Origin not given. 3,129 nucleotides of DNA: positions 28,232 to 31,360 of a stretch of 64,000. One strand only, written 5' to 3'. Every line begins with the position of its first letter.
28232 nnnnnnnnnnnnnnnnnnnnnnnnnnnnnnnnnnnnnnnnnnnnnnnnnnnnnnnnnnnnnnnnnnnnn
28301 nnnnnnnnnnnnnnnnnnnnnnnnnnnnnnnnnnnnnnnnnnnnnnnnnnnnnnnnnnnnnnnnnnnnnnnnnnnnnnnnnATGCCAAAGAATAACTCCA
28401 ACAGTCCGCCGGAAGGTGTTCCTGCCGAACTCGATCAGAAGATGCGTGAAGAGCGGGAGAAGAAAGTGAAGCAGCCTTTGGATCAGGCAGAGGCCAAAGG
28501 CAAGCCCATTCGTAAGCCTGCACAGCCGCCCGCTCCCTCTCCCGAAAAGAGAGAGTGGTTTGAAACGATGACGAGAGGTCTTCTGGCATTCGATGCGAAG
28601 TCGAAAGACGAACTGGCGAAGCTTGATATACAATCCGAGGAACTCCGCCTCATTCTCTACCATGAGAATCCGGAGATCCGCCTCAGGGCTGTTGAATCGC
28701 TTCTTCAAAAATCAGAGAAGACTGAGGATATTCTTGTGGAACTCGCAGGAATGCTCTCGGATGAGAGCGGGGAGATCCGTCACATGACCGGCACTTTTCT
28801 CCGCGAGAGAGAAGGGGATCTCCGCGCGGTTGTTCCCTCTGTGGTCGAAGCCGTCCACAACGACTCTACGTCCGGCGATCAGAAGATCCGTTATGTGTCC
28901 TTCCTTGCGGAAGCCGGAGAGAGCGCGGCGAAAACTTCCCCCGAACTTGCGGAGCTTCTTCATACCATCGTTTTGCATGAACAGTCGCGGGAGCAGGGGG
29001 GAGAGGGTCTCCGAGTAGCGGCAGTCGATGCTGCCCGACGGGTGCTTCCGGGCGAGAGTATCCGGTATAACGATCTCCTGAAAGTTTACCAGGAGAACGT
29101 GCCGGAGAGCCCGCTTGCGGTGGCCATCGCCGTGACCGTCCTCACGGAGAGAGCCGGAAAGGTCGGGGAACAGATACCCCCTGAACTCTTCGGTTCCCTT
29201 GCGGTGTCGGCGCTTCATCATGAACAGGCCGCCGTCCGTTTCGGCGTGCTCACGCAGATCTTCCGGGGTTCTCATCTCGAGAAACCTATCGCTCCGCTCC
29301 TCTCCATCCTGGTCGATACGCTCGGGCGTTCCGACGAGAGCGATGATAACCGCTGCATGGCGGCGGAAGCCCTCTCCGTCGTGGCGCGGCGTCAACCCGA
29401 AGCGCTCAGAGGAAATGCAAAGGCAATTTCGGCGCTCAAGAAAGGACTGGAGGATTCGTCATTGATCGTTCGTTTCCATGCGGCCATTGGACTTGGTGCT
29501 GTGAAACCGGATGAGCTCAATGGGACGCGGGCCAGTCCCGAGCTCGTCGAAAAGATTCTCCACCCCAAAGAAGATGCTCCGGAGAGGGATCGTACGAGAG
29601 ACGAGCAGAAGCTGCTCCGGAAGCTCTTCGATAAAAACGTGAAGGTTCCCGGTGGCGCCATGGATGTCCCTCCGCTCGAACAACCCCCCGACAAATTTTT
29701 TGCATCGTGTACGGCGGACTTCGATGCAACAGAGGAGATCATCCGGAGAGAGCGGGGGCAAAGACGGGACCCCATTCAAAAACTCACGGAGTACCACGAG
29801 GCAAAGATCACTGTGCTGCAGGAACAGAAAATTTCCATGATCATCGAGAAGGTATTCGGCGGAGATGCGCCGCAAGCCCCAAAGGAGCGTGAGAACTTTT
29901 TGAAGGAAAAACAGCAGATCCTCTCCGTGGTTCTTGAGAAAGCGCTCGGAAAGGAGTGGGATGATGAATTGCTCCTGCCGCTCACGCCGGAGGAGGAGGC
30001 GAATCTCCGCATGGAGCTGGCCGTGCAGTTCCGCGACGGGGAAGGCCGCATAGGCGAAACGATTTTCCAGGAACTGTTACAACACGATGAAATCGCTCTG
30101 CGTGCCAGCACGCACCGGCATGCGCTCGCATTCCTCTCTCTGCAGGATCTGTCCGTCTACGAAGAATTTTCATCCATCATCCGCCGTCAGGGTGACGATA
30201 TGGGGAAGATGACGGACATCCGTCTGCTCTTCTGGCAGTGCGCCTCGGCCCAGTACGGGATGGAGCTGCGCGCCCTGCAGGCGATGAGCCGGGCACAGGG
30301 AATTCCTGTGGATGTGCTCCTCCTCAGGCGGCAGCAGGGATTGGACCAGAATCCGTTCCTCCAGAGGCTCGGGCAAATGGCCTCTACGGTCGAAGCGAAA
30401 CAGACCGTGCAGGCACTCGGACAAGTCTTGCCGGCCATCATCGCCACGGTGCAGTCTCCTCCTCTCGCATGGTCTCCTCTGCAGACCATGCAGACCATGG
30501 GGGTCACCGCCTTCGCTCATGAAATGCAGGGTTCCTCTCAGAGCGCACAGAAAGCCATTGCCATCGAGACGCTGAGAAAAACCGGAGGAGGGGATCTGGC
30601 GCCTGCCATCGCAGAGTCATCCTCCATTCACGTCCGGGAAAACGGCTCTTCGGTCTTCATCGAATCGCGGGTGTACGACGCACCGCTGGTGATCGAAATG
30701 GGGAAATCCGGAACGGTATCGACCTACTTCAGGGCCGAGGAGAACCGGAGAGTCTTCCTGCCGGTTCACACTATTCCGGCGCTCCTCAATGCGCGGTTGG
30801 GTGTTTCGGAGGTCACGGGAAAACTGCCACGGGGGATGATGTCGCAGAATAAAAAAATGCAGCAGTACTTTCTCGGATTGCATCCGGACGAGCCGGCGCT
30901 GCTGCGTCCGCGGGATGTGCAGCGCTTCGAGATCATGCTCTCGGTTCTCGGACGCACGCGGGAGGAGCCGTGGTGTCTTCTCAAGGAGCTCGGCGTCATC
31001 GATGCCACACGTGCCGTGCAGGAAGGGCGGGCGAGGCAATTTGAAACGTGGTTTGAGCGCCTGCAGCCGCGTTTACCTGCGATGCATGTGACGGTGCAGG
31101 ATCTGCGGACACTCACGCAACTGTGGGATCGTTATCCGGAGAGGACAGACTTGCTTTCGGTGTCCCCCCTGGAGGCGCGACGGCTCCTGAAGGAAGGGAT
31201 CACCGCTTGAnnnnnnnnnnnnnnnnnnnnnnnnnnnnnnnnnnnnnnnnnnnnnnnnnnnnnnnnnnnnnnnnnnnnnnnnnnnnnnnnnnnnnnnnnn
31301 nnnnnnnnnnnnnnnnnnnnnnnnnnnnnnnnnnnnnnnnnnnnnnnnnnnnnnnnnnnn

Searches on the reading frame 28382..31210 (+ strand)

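Call 54: search_protein_families(library=pfam, proteins=[window:28382-31210:+], max_evalue=0.00001)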
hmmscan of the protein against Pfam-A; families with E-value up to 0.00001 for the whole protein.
window:28382-31210:+ (942 aa): 1 family
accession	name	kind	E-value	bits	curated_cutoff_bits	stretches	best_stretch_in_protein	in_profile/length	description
PF13646.12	HEAT_2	-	8.1e-11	42.5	27.7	0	316-394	9-73/88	HEAT repeats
